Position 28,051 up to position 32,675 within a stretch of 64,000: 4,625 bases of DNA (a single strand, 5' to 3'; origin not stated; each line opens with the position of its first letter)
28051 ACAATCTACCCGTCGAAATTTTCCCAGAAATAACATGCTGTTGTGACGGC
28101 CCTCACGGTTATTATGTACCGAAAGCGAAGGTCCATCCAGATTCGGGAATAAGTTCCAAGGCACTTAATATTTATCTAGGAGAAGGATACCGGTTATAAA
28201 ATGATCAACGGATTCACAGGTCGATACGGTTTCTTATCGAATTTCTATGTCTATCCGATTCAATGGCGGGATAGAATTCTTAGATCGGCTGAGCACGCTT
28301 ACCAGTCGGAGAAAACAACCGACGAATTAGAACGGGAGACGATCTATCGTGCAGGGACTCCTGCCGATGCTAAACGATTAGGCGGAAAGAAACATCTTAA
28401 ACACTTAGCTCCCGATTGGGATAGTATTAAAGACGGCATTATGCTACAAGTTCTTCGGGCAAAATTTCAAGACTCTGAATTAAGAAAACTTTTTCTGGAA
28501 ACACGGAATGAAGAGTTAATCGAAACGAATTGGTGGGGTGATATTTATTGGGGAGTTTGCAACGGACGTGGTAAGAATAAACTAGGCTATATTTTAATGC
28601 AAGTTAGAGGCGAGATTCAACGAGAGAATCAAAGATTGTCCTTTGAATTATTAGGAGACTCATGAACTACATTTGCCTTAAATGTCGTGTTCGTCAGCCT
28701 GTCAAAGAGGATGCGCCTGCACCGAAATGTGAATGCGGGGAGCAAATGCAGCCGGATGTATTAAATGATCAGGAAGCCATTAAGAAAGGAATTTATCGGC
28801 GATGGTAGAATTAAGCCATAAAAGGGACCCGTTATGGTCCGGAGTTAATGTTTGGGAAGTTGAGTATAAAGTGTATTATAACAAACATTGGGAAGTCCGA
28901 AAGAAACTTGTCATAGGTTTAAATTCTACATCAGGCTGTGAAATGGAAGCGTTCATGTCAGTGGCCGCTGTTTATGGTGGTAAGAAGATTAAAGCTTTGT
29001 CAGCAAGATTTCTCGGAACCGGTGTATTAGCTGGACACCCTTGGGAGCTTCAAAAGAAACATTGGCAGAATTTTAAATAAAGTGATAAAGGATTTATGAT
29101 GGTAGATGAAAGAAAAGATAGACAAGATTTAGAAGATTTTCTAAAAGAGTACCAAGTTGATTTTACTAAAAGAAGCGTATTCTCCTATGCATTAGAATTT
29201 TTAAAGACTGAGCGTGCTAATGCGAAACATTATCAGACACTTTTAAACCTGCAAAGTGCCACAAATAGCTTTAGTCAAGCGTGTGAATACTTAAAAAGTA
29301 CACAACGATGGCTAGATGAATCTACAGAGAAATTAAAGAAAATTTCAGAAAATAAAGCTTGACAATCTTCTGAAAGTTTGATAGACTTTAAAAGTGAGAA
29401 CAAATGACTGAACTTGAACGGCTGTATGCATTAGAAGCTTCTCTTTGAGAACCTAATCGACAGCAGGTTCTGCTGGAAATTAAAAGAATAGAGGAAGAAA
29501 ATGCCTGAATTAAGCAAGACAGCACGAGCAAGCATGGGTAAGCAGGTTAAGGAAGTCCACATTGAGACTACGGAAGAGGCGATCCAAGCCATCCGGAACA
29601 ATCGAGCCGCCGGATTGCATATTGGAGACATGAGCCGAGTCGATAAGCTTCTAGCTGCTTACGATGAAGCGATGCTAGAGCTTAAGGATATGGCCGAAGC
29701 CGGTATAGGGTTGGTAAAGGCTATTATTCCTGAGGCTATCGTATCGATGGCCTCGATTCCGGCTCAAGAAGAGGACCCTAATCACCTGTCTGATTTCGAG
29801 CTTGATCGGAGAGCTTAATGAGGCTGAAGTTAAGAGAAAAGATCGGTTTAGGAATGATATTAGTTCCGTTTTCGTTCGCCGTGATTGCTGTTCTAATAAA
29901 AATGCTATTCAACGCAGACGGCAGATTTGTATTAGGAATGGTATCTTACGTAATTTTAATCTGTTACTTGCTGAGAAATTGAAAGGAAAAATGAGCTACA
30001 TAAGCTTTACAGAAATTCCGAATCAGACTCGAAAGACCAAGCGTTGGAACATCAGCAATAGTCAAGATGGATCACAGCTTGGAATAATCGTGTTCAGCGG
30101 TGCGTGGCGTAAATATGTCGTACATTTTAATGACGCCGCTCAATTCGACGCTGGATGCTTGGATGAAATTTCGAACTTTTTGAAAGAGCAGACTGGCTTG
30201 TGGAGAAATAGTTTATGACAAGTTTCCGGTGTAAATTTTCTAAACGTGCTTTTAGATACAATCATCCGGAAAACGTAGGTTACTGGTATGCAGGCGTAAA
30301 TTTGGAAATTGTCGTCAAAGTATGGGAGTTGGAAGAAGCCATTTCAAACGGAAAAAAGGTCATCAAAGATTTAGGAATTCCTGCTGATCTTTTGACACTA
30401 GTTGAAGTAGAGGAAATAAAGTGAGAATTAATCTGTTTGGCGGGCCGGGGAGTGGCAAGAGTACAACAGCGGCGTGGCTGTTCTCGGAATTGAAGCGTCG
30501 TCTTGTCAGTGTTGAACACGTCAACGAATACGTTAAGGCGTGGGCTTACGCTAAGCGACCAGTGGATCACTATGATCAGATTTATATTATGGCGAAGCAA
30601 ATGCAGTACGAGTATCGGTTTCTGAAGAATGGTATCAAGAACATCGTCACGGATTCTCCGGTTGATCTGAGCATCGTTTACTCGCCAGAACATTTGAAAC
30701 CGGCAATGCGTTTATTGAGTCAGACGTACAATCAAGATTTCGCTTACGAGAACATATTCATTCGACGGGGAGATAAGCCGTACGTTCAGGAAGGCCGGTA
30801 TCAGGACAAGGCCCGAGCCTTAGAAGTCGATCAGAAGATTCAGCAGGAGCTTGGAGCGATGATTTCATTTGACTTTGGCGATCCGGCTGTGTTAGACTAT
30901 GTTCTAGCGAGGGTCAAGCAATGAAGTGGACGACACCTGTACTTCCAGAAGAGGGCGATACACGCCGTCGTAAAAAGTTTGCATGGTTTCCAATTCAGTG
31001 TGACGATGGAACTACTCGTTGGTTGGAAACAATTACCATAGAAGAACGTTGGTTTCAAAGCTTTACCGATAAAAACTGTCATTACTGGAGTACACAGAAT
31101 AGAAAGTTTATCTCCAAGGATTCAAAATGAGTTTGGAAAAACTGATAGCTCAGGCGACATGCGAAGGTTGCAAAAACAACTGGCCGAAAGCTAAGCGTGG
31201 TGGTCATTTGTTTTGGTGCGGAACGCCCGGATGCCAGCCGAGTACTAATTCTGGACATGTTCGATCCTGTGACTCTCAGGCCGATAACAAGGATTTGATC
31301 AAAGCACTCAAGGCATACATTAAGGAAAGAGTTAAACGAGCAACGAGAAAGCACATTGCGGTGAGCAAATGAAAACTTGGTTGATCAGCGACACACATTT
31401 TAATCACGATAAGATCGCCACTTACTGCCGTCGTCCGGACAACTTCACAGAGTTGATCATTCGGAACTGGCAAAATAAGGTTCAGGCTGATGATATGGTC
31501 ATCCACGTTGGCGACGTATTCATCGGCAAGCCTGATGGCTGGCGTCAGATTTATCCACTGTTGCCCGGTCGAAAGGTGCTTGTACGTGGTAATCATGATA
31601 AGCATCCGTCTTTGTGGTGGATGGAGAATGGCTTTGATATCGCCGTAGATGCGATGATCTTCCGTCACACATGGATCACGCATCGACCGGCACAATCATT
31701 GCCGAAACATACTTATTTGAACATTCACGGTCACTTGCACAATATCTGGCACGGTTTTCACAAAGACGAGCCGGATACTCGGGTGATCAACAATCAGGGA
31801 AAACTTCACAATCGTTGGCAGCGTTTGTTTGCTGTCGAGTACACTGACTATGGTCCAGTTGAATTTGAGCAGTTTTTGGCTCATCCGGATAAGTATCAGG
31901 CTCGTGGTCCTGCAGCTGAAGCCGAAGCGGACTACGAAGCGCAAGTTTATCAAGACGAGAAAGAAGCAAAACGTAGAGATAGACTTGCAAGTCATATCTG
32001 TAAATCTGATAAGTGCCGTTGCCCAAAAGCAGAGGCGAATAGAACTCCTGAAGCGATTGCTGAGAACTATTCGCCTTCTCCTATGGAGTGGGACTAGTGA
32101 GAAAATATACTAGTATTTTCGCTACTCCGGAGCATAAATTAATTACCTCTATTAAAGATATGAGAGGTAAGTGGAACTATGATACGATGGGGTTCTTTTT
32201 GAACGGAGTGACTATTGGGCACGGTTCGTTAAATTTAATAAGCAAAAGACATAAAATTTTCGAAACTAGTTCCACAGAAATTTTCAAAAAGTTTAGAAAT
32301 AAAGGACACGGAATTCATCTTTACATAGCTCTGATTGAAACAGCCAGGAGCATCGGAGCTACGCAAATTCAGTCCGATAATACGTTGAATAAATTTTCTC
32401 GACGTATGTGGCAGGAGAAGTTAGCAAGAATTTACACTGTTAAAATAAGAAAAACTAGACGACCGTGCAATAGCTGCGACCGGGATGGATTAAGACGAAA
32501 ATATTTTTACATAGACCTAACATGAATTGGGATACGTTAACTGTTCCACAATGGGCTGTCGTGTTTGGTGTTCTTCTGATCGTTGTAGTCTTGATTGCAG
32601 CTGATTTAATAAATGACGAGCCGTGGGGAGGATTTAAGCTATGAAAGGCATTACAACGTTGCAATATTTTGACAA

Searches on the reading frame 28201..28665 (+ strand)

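Call 52: search_protein_families(library=pfam, proteins=[window:28201-28665:+], max_evalue=0.01)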
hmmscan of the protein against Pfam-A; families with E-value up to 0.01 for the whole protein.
window:28201-28665:+ (154 aa): 1 family
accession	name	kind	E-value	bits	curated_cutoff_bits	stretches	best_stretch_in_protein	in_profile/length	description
PF08719.17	NADAR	-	1.3e-21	78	35.1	1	8-139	9-162/163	NADAR domain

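Call 88: search_protein_families(library=phrogs, proteins=[window:28201-28665:+], max_evalue=0.001)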
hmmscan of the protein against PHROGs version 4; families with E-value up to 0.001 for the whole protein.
window:28201-28665:+ (154 aa): 1 family
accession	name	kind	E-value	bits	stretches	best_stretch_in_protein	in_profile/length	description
phrog_1017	-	unknown function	9.6e-40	137.3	1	2-144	8-157/170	-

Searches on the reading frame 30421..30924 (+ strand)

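Call 52: search_protein_families(library=pfam, proteins=[window:30421-30924:+], max_evalue=0.01)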
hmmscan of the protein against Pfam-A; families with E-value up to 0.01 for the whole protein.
window:30421-30924:+ (167 aa): 5 families
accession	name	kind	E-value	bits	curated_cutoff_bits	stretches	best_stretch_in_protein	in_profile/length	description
PF13521.12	AAA_28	-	2.4e-11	44.6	27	1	2-144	1-146/164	AAA domain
PF13238.12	AAA_18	-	0.0017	19.2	29.4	0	5-63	3-66/128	AAA domain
PF20720.3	nSTAND3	-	0.0023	18.1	27.2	1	5-52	22-72/155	Novel STAND NTPase 3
PF00004.35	AAA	-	0.0041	18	21.2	1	5-33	3-31/131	ATPase family associated with various cellular activities (AAA)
PF13401.12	AAA_22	-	0.0058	17.4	27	1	5-50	10-33/130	AAA domain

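Call 88: search_protein_families(library=phrogs, proteins=[window:30421-30924:+], max_evalue=0.001)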
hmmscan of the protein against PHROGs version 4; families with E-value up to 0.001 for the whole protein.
window:30421-30924:+ (167 aa): 2 families
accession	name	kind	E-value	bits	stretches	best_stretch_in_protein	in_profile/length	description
phrog_2107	-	other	2.6e-15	57.6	1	1-145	4-166/201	thymidylate kinase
phrog_761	-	other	0.00034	21.3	1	7-97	26-126/362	thymidylate kinase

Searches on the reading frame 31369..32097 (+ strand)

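Call 52: search_protein_families(library=pfam, proteins=[window:31369-32097:+], max_evalue=0.01)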
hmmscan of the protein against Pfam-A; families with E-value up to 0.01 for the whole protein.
window:31369-32097:+ (242 aa): 2 families
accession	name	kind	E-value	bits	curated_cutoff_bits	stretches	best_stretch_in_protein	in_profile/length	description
PF00149.33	Metallophos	-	3.6e-10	41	21.5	1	1-176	1-159/191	Calcineurin-like phosphoesterase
PF12850.12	Metallophos_2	-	9.2e-06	26.2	27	1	1-140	1-130/154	Calcineurin-like phosphoesterase superfamily domain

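Call 88: search_protein_families(library=phrogs, proteins=[window:31369-32097:+], max_evalue=0.001)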
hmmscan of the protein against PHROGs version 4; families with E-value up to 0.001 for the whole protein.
window:31369-32097:+ (242 aa): 2 families
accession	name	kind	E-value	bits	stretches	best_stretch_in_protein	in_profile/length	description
phrog_547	-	other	5e-31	108.6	1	1-184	29-210/245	phosphoesterase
phrog_1649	-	other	7.3e-06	25.8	1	1-105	36-128/308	metallo-phosphoesterase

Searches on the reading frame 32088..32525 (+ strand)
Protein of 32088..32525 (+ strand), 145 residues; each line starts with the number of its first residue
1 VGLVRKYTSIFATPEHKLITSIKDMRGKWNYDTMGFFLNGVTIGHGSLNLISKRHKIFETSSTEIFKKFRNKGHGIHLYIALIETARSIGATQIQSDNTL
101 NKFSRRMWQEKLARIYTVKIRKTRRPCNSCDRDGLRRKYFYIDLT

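Call 52: search_protein_families(library=pfam, proteins=[window:32088-32525:+], max_evalue=0.01)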
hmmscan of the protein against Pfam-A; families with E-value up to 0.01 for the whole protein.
window:32088-32525:+ (145 aa): 1 family
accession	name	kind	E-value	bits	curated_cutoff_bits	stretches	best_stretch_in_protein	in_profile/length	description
PF00583.31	Acetyltransf_1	-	0.0002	22.1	20.7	1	25-110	27-113/116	Acetyltransferase (GNAT) family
